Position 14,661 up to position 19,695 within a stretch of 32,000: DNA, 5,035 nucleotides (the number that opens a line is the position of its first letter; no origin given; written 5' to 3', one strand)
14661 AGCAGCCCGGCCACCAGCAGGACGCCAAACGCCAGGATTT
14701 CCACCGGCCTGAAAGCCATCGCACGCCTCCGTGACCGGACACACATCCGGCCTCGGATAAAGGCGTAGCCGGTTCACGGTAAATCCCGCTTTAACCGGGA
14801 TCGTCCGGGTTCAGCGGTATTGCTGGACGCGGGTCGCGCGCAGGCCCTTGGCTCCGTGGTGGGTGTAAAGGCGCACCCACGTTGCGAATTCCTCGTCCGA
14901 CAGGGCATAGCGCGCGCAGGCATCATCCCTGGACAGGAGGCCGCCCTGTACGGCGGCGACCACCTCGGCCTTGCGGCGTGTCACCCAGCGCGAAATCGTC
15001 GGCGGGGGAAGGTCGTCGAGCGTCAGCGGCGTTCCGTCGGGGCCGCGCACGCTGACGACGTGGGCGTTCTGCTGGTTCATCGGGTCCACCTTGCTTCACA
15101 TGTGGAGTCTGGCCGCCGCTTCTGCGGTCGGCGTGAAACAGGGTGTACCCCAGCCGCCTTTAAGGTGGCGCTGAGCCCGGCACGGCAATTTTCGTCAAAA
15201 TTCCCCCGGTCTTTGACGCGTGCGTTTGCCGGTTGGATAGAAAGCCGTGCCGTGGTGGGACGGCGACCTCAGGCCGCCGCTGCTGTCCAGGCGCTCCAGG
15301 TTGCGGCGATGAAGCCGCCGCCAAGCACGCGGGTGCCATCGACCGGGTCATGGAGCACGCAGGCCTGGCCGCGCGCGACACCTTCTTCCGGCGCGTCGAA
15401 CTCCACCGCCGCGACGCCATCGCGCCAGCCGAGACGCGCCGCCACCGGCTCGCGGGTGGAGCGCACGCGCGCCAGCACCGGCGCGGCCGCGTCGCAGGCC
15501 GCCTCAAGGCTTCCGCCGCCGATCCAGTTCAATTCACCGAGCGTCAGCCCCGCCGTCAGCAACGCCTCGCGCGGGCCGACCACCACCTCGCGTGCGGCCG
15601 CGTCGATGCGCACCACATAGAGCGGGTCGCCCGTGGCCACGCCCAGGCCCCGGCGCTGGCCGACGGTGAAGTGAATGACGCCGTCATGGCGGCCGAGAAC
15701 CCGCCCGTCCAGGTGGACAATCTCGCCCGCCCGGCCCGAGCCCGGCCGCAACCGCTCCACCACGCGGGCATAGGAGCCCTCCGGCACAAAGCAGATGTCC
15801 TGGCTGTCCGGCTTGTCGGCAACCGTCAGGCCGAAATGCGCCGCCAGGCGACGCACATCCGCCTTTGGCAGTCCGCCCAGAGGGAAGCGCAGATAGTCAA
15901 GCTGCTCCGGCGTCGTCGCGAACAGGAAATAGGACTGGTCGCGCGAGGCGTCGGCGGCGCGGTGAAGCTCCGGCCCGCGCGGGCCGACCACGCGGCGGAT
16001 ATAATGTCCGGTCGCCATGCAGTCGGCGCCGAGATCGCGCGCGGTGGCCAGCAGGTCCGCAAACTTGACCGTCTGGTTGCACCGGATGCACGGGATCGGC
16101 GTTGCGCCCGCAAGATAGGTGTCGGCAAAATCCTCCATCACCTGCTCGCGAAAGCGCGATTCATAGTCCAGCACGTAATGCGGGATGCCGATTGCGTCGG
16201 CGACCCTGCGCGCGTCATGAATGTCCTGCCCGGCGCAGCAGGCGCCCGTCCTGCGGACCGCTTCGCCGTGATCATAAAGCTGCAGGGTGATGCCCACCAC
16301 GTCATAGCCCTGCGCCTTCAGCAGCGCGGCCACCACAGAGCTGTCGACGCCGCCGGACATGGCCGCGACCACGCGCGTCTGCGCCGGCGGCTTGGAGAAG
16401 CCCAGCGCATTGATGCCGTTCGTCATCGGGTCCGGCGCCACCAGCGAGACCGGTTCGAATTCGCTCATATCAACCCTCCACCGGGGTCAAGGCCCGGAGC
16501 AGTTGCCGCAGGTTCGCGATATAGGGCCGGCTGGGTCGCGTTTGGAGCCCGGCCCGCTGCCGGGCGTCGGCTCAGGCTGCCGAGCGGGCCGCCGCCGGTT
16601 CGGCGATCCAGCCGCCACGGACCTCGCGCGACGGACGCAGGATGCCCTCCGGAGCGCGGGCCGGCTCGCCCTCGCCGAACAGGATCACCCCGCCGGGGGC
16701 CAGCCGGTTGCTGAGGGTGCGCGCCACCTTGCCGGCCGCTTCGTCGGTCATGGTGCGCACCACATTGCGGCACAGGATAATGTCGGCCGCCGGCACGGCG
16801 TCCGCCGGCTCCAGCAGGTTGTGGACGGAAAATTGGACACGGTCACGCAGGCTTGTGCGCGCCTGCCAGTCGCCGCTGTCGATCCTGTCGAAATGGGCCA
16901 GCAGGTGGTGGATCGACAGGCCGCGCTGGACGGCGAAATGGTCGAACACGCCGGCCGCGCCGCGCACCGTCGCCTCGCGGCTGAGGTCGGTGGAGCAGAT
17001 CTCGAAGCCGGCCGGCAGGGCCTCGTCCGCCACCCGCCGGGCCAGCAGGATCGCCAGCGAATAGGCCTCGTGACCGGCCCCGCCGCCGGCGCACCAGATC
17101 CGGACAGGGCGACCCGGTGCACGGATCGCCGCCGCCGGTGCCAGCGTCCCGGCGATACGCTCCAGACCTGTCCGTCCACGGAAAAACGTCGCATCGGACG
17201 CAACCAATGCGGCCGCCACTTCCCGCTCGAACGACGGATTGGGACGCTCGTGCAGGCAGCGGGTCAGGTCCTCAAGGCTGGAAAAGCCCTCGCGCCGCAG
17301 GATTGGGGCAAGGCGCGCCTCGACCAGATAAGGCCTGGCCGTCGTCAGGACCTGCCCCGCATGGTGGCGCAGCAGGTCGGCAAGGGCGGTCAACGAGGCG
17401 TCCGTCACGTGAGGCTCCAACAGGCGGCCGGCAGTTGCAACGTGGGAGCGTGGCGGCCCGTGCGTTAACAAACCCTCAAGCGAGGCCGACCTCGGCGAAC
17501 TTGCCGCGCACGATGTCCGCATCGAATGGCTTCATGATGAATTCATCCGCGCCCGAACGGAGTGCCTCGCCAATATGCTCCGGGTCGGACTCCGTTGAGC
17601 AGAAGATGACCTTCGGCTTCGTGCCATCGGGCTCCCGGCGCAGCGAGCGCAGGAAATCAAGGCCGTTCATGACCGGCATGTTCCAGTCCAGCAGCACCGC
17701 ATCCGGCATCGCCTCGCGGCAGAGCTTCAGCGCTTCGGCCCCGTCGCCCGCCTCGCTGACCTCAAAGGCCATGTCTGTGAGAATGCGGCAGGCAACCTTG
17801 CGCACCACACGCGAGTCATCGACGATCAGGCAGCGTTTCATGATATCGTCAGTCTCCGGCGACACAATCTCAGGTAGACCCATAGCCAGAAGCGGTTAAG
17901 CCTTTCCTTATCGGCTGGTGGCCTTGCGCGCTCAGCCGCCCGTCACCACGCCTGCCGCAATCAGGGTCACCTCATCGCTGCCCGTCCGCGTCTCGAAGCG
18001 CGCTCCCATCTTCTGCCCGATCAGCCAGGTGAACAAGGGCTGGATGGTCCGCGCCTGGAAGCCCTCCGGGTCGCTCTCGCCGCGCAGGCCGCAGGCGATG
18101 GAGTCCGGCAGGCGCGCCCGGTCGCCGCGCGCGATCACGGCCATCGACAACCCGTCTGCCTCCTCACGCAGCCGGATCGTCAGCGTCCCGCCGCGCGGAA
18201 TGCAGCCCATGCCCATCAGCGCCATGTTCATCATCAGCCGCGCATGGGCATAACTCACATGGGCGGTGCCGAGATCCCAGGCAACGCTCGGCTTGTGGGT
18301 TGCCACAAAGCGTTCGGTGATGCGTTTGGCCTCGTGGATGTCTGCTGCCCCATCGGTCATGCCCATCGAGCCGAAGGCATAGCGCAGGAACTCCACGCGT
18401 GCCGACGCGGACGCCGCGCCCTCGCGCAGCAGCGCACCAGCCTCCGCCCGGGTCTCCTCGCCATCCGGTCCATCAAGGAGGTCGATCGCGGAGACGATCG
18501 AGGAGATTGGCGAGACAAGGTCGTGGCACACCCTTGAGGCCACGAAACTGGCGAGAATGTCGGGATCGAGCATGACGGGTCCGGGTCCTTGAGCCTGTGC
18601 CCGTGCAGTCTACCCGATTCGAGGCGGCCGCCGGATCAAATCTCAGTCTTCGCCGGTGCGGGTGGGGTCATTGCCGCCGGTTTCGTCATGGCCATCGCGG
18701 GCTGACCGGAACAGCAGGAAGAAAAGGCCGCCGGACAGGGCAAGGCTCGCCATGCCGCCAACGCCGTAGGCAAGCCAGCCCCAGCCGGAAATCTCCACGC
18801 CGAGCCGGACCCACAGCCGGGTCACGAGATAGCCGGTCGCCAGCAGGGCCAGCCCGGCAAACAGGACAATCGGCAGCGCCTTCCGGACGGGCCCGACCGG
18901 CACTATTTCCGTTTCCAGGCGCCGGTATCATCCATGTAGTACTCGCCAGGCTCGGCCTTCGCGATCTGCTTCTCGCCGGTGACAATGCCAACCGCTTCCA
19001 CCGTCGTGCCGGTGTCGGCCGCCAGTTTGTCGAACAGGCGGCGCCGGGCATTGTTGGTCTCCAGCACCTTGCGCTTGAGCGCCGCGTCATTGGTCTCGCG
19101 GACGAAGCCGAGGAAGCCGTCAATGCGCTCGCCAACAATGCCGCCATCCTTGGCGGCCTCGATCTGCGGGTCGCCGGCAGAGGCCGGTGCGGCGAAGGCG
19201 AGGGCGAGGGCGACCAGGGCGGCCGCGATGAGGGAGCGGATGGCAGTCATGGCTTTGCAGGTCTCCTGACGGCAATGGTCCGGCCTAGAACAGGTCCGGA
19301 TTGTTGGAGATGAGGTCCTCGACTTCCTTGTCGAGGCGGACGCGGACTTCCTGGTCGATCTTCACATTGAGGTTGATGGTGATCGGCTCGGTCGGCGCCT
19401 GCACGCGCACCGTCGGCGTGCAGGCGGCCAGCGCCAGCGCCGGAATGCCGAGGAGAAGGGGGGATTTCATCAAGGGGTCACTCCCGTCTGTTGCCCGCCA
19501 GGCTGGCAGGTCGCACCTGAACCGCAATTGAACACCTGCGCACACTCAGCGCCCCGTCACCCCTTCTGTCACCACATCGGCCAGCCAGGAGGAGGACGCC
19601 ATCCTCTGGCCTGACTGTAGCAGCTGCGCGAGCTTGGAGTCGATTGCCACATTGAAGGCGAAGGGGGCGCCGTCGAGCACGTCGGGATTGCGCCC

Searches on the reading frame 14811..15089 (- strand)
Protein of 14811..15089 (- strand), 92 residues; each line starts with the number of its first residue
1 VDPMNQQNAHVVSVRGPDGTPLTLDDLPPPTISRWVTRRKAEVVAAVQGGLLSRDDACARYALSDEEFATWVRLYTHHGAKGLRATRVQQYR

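Call 3: search_protein_families(library=pfam, proteins=[window:14811-15089:-], max_evalue=1)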
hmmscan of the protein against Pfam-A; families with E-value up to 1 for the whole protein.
window:14811-15089:- (92 aa): 4 families
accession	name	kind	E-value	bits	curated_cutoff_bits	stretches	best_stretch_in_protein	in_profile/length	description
PF06627.17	DUF1153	-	3.3e-37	126.9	23.5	1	9-92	4-87/87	Protein of unknown function (DUF1153)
PF13518.12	HTH_28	-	6.2e-07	29.8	25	1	39-85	1-46/52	Helix-turn-helix domain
PF13551.12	HTH_29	-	0.00037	21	28.1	1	40-84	1-45/64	Winged helix-turn helix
PF01527.26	HTH_Tnp_1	-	0.034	14.8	24.1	1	33-81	5-54/75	Transposase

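Call 4: search_protein_families(library=ncbifam, proteins=[window:14811-15089:-], max_evalue=1)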
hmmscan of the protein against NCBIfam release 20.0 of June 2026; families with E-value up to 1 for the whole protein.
window:14811-15089:- (92 aa): 3 families
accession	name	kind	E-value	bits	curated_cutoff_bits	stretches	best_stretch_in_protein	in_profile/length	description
NF051866.1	CtrAInhibSciP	equivalog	2.4e-38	130.2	100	1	6-92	4-90/90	CtrA inhibitor SciP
NF033577.2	transpos_IS481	equivalog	0.01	15.3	224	1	40-84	2-46/284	IS481 family transposase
NF033516.0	transpos_IS3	equivalog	0.017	14.4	160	1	40-84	3-47/369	IS3 family transposase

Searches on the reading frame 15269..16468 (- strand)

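Call 7: search_protein_families(library=pfam, proteins=[window:15269-16468:-], max_evalue=0.001)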
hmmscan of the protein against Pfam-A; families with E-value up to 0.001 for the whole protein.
window:15269-16468:- (399 aa): 7 families
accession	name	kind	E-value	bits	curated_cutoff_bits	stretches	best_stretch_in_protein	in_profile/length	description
PF03054.22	tRNA_Me_trans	-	7.6e-73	244.9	20.6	1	32-229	2-201/202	tRNA methyl transferase HUP domain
PF20259.3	tRNA_Me_trans_M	-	5.5e-17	61.5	27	1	246-298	11-65/66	tRNA methyl transferase PRC-barrel domain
PF20258.4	tRNA_Me_trans_C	-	4.5e-13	49.8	20.6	1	307-387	3-77/77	Aminomethyltransferase beta-barrel domain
PF00733.27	Asn_synthase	-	1.1e-06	29.1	21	1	30-105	17-82/354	Asparagine synthase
PF02540.23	NAD_synthase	-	0.00031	20.4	21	0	31-104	19-83/242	NAD synthase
PF00764.25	Arginosuc_synth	-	0.00052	20.5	27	0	32-72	1-42/162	Arginosuccinate synthase N-terminal HUP domain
PF06508.19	QueC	-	0.00067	19.6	22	0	33-69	2-37/210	Queuosine biosynthesis protein QueC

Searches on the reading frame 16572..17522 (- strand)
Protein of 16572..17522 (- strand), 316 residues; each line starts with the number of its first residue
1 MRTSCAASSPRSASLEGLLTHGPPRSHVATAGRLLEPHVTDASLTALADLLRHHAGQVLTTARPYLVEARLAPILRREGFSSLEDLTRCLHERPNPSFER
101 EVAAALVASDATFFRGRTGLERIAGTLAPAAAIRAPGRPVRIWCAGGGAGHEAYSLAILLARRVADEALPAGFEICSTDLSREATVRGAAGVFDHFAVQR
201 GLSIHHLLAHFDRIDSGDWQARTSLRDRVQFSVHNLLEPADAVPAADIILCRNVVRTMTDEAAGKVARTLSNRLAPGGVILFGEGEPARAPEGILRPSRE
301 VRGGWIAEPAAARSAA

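Call 7: search_protein_families(library=pfam, proteins=[window:16572-17522:-], max_evalue=0.001)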
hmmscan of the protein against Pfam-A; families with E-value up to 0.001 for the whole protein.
window:16572-17522:- (316 aa): 3 families
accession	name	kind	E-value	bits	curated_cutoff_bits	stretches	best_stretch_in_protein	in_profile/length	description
PF01739.24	CheR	-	1.2e-32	113.3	27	1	111-286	3-177/195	CheR methyltransferase, SAM binding domain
PF03705.20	CheR_N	-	5.3e-07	29.7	27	1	44-92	3-51/53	CheR methyltransferase, all-alpha domain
PF13489.12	Methyltransf_23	-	0.00037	20.7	27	1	165-282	37-116/164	Methyltransferase domain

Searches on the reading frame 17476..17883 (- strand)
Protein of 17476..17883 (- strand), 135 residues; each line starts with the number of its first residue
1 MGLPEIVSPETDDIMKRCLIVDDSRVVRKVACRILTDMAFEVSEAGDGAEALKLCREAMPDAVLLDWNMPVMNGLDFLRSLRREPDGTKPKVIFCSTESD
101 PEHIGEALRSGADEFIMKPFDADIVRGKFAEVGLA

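Call 7: search_protein_families(library=pfam, proteins=[window:17476-17883:-], max_evalue=0.001)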
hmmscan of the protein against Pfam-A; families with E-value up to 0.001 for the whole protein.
window:17476-17883:- (135 aa): 1 family
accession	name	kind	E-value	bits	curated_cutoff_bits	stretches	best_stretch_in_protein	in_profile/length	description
PF00072.30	Response_reg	-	2.8e-28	98.7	30.2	1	19-123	2-104/111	Response regulator receiver domain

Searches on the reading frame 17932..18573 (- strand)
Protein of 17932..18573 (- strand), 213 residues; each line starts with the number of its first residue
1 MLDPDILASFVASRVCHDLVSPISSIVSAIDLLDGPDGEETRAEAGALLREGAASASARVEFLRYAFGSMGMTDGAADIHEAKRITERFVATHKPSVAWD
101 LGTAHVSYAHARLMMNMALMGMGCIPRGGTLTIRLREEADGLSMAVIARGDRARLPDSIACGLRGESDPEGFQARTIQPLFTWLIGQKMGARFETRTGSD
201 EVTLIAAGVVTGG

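Call 7: search_protein_families(library=pfam, proteins=[window:17932-18573:-], max_evalue=0.001)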
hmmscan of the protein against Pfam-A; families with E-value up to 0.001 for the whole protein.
window:17932-18573:- (213 aa): 1 family
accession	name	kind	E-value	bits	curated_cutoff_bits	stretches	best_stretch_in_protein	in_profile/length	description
PF10090.15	HPTransfase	-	5.4e-26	91.2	22.9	1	80-197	2-119/123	Histidine phosphotransferase C-terminal domain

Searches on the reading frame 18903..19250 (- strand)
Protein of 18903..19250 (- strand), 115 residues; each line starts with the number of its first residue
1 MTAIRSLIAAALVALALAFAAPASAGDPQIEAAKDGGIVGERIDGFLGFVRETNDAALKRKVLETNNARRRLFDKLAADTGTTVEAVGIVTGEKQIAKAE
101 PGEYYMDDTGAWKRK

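Call 7: search_protein_families(library=pfam, proteins=[window:18903-19250:-], max_evalue=0.001)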
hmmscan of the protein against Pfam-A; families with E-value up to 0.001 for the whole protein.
window:18903-19250:- (115 aa): 1 family
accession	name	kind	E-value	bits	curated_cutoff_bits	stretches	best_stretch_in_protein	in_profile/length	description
PF07027.17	DUF1318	-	5.1e-23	81.8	27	1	25-115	3-92/92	Protein of unknown function (DUF1318)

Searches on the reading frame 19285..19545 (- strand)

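Call 7: search_protein_families(library=pfam, proteins=[window:19285-19545:-], max_evalue=0.001)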
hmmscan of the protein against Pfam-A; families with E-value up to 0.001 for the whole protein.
window:19285-19545:- (86 aa): 1 family
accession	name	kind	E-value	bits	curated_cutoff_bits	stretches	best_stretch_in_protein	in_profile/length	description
PF13617.11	Lipoprotein_19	-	7.6e-18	64.4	25.8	1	51-84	1-34/34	YnbE-like lipoprotein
